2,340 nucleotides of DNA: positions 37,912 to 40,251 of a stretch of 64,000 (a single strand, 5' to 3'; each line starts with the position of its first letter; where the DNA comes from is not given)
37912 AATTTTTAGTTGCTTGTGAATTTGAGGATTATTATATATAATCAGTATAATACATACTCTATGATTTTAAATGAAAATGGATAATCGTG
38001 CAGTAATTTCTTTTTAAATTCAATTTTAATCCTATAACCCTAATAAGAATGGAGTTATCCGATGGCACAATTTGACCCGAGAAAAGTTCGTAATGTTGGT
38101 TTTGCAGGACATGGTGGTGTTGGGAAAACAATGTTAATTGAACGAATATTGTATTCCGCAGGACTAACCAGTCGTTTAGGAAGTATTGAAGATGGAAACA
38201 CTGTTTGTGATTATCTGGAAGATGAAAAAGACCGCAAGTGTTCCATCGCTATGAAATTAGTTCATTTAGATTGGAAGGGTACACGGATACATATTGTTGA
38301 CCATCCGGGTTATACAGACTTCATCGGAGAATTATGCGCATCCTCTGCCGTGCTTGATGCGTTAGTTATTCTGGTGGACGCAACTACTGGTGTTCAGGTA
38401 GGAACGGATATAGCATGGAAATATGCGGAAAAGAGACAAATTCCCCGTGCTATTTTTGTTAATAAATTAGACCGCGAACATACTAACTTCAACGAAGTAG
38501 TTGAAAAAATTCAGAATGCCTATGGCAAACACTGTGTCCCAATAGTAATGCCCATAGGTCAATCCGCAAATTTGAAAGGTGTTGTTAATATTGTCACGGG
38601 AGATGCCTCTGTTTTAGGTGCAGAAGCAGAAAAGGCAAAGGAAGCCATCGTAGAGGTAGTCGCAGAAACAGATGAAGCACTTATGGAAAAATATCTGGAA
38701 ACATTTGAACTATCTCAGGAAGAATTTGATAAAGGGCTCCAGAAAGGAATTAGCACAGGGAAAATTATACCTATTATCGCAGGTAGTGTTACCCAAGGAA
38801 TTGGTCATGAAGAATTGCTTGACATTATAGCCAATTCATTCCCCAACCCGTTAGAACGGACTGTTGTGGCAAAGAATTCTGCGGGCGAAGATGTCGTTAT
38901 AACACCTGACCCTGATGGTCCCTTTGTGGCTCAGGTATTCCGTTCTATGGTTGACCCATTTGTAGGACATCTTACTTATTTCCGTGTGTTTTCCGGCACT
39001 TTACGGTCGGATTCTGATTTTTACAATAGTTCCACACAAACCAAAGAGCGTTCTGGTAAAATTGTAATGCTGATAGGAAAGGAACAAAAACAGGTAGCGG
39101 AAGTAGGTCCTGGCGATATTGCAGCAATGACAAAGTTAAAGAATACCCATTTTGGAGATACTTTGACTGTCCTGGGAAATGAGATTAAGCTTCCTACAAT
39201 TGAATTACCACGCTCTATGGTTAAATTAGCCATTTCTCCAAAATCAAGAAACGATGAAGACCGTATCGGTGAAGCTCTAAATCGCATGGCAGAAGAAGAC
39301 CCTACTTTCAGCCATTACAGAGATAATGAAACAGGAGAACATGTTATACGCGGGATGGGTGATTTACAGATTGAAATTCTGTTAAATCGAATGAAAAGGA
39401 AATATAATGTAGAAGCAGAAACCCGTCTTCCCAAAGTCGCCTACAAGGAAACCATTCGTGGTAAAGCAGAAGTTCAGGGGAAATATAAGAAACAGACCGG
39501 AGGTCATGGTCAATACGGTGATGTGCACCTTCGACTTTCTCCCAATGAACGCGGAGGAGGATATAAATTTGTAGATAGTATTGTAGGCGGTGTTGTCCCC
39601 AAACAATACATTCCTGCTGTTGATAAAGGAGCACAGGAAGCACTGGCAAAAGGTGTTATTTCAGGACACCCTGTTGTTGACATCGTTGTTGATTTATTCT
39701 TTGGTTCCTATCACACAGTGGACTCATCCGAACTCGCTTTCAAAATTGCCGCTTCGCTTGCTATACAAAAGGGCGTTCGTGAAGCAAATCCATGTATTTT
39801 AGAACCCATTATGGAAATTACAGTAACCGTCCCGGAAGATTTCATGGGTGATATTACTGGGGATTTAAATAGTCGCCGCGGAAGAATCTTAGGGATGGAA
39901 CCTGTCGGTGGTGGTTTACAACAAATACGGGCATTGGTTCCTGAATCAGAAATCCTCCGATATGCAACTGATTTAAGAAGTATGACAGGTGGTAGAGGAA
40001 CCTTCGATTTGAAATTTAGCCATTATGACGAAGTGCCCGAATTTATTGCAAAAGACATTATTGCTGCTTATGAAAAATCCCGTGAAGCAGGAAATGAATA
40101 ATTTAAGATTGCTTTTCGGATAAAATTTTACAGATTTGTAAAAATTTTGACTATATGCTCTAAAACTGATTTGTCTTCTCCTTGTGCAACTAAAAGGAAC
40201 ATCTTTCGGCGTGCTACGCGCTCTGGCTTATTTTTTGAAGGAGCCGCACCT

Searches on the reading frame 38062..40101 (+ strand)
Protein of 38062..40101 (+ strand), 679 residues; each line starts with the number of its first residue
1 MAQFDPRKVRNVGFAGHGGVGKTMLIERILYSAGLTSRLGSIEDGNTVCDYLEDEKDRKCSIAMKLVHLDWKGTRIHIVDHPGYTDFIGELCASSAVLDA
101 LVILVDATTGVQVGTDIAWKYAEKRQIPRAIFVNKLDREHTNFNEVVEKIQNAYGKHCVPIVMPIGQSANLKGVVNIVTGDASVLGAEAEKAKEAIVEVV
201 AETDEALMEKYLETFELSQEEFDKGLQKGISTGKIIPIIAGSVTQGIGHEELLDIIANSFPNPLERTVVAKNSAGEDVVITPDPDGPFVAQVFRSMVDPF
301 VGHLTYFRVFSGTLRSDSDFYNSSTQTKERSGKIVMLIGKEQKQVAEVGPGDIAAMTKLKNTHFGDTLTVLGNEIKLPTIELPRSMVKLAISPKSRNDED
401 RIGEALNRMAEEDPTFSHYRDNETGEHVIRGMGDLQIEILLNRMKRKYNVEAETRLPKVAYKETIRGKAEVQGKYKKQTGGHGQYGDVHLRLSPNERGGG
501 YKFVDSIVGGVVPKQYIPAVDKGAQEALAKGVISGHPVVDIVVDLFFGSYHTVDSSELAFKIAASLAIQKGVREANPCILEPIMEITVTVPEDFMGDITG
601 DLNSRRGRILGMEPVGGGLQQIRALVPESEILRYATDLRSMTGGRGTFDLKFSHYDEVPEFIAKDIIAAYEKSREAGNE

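Call 14: search_protein_families(library=ncbifam, proteins=[window:38062-40101:+])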
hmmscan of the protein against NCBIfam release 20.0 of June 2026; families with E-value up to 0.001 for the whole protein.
window:38062-40101:+ (679 aa): 28 families (the best 25 are shown)
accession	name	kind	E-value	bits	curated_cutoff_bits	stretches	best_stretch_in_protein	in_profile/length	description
NF009381.0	PRK12740.1-5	subfamily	1.2e-263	876.7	583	1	1-674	1-689/692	elongation factor G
NF009891.0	PRK13351.1-1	equivalog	2.1e-209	697.5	597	1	1-671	1-678/681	elongation factor G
TIGR00484.1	EF-G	equivalog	2.1e-203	677.3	659.4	1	4-670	5-689/691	elongation factor G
NF009377.1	PRK12740.1-1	equivalog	5.4e-179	596.9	890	1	5-665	9-697/700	elongation factor G-like protein EF-G2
NF009379.0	PRK12740.1-3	equivalog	1.1e-161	539.8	513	1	8-672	7-672/674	elongation factor G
NF058620.1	EFG2_Bacteroid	exception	1.2e-155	519.8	1000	2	1-496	1-509/717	elongation factor G2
NF012153.1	tet_protect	equivalog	2.1e-93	313.6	775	1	11-655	2-614/614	tetracycline resistance ribosomal protection protein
TIGR00490.1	aEF-2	equivalog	2.2e-68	231.1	738.45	3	272-472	274-477/720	elongation factor EF-2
NF000120.3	47473_otr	exception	6.3e-68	229.8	900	1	11-644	4-602/608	tetracycline resistance ribosomal protection protein Otr(A)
NF033148.1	tet_protect_M_W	exception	5e-64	216.7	1100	1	8-653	2-608/639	TetM/TetW/TetO/TetS family tetracycline resistance ribosomal protection protein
NF009892.0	PRK13351.1-3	equivalog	1.2e-57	195.8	640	1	8-650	2-609/623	elongation factor G-like protein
NF012155.1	tet_protect_M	exception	7.8e-51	173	1420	1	8-612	2-568/639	tetracycline resistance ribosomal protection protein Tet(M)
TIGR01394.1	TypA_BipA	equivalog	2.5e-49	168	757.3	3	9-151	1-141/594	translational GTPase TypA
NF001964.0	PRK00741.1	equivalog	4.4e-49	167.3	473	1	8-459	11-467/529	peptide chain release factor 3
NF012154.0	tet_protect_Q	exception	7.9e-46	156.6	1425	1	9-656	3-612/638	tetracycline resistance ribosomal protection protein Tet(Q)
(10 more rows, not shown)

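Call 20: find_homologous_proteins(query=window:38062-40101:+, max_evalue=1e-50)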
Query window:38062-40101:+ (679 aa): 7856 proteins with E <= 1e-50 among 8000 candidates; the best 120 are listed.
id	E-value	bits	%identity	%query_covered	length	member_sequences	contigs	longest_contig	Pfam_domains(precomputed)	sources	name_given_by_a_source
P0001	0.0e+0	1515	99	100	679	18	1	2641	PF00679.31,PF14492.13,PF00009.34,PF03764.25,PF16658.12,PF03144.32,PF22042.3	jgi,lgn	-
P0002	0.0e+0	1377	88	100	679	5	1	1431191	PF01926.30,PF00679.31,PF14492.13,PF00009.34,PF03764.25,PF03144.32,PF22042.3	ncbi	-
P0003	0.0e+0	1195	76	100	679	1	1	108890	PF00679.31,PF14492.13,PF00009.34,PF03764.25,PF16658.12,PF03144.32,PF22042.3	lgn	-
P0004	0.0e+0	1184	76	100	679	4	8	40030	PF00679.31,PF14492.13,PF00009.34,PF03764.25,PF16658.12,PF03144.32,PF22042.3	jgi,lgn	jgi:elongation factor G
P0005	0.0e+0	1142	73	100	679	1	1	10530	PF00679.31,PF14492.13,PF00009.34,PF03764.25,PF03144.32,PF22042.3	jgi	jgi:elongation factor G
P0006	0.0e+0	1138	73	100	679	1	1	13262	PF00679.31,PF14492.13,PF00009.34,PF03764.25,PF03144.32,PF22042.3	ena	-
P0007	0.0e+0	1129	72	99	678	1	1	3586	PF00679.31,PF14492.13,PF00009.34,PF03764.25,PF16658.12,PF03144.32,PF22042.3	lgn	-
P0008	0.0e+0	1126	72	100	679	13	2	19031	PF00679.31,PF14492.13,PF00009.34,PF03764.25,PF16658.12,PF03144.32,PF22042.3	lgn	-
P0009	0.0e+0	1123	71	100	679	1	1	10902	PF00679.31,PF14492.13,PF00009.34,PF03764.25,PF16658.12,PF03144.32,PF22042.3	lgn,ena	-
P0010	0.0e+0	1122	72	99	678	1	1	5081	PF00679.31,PF14492.13,PF00009.34,PF03764.25,PF16658.12,PF03144.32,PF22042.3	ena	-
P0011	0.0e+0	1121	71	99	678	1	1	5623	PF00679.31,PF14492.13,PF00009.34,PF03764.25,PF16658.12,PF03144.32,PF22042.3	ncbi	-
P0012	0.0e+0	1120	72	99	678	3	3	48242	PF01926.30,PF00679.31,PF14492.13,PF00009.34,PF03764.25,PF16658.12,PF03144.32,PF22042.3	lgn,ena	-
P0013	0.0e+0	1110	71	100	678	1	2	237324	PF00679.31,PF14492.13,PF00009.34,PF03764.25,PF16658.12,PF03144.32,PF22042.3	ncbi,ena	-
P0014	0.0e+0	1109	72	99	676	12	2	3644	PF01926.30,PF00679.31,PF14492.13,PF00009.34,PF03764.25,PF16658.12,PF03144.32,PF22042.3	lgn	-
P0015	0.0e+0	1108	70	100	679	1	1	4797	PF00679.31,PF14492.13,PF00009.34,PF03764.25,PF16658.12,PF03144.32,PF22042.3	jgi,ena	-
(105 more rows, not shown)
